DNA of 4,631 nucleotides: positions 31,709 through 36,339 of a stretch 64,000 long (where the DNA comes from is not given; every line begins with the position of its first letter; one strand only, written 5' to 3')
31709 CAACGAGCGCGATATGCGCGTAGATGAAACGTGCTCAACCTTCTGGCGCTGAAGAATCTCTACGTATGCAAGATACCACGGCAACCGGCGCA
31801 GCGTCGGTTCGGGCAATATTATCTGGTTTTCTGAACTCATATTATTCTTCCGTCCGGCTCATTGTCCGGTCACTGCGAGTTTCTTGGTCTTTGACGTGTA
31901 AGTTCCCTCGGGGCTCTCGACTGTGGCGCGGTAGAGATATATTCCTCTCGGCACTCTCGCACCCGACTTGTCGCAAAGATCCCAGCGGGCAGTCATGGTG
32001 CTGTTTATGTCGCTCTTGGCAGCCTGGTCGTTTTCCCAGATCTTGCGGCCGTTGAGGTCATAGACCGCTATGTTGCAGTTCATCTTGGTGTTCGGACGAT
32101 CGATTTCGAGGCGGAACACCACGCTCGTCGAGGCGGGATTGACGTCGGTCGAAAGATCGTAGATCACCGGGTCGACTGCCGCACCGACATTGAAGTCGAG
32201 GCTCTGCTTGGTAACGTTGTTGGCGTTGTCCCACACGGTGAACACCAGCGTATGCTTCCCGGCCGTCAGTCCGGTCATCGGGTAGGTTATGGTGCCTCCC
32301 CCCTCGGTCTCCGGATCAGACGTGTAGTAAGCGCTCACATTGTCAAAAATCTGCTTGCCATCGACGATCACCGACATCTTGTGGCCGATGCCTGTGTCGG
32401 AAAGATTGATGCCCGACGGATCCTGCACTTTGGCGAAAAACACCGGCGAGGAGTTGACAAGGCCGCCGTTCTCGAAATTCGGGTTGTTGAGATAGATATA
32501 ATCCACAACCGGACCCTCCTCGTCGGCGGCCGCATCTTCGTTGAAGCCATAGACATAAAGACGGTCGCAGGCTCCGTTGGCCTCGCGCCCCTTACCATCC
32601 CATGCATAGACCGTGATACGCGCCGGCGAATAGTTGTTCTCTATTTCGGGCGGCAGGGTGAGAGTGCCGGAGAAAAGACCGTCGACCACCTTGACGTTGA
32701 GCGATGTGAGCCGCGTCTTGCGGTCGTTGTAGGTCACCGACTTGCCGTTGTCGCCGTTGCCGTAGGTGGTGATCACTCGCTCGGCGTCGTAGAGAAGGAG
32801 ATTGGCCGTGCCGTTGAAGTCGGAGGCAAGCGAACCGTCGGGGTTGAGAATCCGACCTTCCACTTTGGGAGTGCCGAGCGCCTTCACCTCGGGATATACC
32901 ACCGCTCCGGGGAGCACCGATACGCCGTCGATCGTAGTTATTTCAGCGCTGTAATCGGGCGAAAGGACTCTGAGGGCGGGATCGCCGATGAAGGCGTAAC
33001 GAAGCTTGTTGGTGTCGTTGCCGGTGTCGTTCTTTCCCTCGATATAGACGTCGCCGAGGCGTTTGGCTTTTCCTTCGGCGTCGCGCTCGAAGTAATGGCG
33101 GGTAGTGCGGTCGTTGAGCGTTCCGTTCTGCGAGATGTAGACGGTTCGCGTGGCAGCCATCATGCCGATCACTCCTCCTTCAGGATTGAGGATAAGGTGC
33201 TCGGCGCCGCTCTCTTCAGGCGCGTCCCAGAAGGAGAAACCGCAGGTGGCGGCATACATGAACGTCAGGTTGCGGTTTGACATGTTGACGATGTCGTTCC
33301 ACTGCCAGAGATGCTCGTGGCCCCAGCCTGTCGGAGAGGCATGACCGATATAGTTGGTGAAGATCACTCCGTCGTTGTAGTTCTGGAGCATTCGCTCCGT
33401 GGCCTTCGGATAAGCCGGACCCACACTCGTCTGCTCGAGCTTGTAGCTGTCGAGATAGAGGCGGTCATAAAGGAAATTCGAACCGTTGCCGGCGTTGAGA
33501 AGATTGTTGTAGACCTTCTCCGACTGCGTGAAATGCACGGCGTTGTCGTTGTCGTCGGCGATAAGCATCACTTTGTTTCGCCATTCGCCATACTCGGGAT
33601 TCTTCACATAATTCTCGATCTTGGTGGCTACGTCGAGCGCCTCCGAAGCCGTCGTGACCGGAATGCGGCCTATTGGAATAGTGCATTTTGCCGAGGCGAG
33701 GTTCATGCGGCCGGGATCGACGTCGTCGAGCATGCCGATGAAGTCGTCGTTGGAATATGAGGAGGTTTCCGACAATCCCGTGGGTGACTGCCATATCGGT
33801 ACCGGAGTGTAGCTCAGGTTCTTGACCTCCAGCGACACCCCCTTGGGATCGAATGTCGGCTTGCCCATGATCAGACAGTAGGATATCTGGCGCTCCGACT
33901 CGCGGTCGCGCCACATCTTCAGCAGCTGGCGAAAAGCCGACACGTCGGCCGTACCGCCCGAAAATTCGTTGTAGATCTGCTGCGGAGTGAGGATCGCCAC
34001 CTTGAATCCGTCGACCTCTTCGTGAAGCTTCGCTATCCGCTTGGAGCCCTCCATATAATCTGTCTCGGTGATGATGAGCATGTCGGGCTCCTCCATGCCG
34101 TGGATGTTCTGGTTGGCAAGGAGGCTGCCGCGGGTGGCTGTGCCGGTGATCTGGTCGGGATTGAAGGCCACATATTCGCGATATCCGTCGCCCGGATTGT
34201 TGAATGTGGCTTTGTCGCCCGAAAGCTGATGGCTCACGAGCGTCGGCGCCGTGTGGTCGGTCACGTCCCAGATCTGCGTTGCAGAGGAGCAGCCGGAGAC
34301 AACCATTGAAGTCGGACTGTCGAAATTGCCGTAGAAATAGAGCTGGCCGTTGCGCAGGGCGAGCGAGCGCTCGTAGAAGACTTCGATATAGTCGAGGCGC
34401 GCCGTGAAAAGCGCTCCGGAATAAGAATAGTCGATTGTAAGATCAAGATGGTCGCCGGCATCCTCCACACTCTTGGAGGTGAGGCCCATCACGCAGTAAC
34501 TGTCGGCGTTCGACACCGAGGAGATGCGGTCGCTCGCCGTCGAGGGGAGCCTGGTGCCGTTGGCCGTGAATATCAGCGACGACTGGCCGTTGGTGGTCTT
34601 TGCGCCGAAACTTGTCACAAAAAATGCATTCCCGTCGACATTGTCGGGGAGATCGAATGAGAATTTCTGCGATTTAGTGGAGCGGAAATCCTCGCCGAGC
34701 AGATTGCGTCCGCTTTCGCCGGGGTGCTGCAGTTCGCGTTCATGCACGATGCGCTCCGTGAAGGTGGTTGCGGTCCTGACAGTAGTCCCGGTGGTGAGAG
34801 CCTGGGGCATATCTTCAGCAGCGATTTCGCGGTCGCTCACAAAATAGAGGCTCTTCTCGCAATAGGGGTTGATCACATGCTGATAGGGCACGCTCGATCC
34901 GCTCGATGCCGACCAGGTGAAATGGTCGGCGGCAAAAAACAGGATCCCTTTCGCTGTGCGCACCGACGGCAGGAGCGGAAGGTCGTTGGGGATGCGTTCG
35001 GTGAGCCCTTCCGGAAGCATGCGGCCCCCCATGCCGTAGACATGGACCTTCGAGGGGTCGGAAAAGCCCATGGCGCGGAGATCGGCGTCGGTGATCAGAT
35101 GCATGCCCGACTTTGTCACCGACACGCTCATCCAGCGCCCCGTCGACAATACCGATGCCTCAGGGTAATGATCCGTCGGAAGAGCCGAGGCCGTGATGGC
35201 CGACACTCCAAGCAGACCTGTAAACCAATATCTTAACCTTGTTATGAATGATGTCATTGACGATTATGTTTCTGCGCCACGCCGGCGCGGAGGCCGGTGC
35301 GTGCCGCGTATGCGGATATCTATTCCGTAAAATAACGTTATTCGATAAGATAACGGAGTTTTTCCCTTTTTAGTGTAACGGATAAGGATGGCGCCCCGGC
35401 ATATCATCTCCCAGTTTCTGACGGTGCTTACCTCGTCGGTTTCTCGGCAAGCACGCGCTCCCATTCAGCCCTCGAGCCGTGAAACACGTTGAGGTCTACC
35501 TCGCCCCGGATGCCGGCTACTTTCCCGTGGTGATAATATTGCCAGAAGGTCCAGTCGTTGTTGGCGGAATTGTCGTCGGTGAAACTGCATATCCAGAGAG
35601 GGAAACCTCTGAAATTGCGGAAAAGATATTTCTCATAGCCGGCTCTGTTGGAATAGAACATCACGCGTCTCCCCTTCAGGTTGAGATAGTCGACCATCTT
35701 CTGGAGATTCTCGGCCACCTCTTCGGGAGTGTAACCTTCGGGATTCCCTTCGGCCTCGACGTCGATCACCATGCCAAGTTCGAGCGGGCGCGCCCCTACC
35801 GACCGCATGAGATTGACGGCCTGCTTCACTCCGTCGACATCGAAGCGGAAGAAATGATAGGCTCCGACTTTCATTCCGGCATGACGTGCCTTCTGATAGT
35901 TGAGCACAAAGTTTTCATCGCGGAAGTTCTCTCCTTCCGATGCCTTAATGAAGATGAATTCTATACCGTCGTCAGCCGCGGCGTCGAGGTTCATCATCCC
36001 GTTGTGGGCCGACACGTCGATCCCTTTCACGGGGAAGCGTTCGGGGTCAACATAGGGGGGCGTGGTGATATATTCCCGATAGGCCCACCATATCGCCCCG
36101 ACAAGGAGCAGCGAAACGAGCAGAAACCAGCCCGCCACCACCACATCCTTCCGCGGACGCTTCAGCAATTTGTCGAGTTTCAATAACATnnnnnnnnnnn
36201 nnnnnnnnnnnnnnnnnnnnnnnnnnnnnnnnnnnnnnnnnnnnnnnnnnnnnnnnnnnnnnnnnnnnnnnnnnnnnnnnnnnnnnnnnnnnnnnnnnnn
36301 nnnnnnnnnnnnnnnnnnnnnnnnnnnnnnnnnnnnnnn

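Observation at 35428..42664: Uncharacterised envelope locus: tandem triplet of paralogous ~500-aa polytopic membrane proteins, divergent from a 608-aa membrane protein and a membrane-anchored GH25 muramidase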

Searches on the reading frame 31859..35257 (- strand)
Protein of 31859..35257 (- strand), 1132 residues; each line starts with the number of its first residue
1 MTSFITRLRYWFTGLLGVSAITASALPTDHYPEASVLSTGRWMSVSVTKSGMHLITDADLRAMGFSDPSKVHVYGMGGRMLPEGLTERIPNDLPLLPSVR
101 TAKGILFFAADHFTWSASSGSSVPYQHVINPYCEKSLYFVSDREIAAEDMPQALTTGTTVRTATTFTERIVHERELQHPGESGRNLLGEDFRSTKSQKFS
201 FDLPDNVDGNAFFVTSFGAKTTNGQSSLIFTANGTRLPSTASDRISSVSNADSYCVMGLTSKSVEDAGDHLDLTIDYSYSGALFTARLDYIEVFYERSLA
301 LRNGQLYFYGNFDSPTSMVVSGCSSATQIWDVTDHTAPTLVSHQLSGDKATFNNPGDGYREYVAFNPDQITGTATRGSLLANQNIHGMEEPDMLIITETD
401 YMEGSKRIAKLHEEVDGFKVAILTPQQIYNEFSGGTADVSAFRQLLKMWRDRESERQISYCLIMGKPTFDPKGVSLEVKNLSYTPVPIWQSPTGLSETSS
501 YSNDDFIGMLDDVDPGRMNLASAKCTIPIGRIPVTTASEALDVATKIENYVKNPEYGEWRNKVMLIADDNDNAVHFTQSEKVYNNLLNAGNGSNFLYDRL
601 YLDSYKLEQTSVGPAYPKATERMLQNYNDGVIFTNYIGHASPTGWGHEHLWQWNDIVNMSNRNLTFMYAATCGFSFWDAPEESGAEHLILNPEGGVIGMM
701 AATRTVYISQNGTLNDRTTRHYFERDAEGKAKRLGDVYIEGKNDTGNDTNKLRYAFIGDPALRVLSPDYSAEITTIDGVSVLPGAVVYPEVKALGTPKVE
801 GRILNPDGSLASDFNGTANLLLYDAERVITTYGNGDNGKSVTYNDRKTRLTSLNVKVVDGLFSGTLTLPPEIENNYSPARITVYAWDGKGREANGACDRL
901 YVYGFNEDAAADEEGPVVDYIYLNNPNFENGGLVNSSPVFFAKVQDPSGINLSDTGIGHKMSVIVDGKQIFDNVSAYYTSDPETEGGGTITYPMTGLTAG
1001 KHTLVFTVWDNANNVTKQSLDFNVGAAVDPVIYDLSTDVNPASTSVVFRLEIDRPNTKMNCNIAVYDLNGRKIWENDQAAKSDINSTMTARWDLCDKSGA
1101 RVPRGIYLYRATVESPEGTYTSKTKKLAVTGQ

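Call 47: search_protein_families(library=pfam, proteins=[window:31859-35257:-], max_evalue=0.001)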
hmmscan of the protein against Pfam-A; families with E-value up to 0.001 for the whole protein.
window:31859-35257:- (1132 aa): 1 family
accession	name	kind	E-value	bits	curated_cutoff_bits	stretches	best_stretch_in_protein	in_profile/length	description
PF01364.23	Peptidase_C25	-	6.5e-83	279.5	23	1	393-764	1-374/374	Peptidase family C25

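Call 79: search_protein_families(library=ncbifam, proteins=[window:31859-35257:-], max_evalue=0.001)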
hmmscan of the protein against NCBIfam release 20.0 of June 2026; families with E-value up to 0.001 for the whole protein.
window:31859-35257:- (1132 aa): 3 families
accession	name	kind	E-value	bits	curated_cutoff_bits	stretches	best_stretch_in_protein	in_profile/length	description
NF033707.1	T9SS_sortase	equivalog_domain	1.9e-278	926.5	420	1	36-1129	1-1094/1095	type IX secretion system sortase PorU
NF052324.1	PorU_rel_Nterm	equivalog_domain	1.7e-22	79.5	450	1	181-773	187-777/879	putative type IX secretion system sortase PorU2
TIGR04183.1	Por_Secre_tail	domain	0.00023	21.1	23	0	1040-1123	4-68/72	T9SS type A sorting domain-containing protein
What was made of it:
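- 31859..35257 (-): PorU, the T9SS sortase. It is adjacent to the module here and in five related species-level loci. NF033707 926 bits, above the 420 cutoff (call 79).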

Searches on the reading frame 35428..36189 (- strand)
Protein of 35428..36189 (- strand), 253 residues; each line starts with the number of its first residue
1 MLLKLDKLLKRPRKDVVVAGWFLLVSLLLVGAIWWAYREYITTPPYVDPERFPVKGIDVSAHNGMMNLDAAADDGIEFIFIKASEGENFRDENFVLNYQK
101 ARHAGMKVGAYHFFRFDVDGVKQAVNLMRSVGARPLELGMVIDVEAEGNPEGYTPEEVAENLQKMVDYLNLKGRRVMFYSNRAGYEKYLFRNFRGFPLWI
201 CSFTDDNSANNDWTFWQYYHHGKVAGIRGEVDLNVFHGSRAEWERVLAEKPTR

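Call 5: search_protein_families(library=pfam, proteins=[window:35428-36189:-], max_evalue=1)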
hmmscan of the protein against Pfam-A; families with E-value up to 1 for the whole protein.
window:35428-36189:- (253 aa): 1 family
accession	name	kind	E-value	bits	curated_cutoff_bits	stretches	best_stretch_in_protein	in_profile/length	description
PF01183.26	Glyco_hydro_25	-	4.1e-35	122.2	27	1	57-227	1-180/180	Glycosyl hydrolases family 25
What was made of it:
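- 35428..36189 (-): Membrane-anchored GH25 muramidase-family protein (253 aa). Its start overlaps the stop of the 608-aa gene by 10 nt. PF01183, E 4e-35, profile positions 1-180 of 180 (call 5).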

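Call 7: search_protein_families(library=ncbifam, proteins=[window:35428-36189:-], max_evalue=1)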
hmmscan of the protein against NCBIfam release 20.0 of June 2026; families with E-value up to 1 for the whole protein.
window:35428-36189:- (253 aa): 1 family
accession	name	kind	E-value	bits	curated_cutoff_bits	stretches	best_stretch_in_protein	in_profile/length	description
NF005949.0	PRK08013.1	equivalog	0.19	10.6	620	1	208-231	173-196/401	FAD-dependent 2-octaprenylphenol hydroxylase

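Call 75: search_protein_families(library=phrogs, proteins=[window:35428-36189:-], max_evalue=0.1)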
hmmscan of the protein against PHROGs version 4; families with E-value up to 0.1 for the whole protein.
window:35428-36189:- (253 aa): 7 families
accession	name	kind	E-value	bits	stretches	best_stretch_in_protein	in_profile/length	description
phrog_291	-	lysis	2e-37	130.1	1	55-246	114-318/509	endolysin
phrog_6219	-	lysis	7.6e-33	115.4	1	55-239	3-189/326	endolysin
phrog_6745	-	lysis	6.1e-25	88.9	1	54-217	4-180/396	endolysin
phrog_3084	-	lysis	7.4e-21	75.7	1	49-249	154-366/468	endolysin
phrog_23704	-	unknown function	6.3e-11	43.7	1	137-242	17-122/134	-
phrog_35916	-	unknown function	0.00054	20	1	68-119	22-73/488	-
phrog_6007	-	lysis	0.0027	17.5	1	55-147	4-98/483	endolysin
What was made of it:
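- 35428..36189 (-): PHROG endolysin families, E 2e-37 (call 75).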
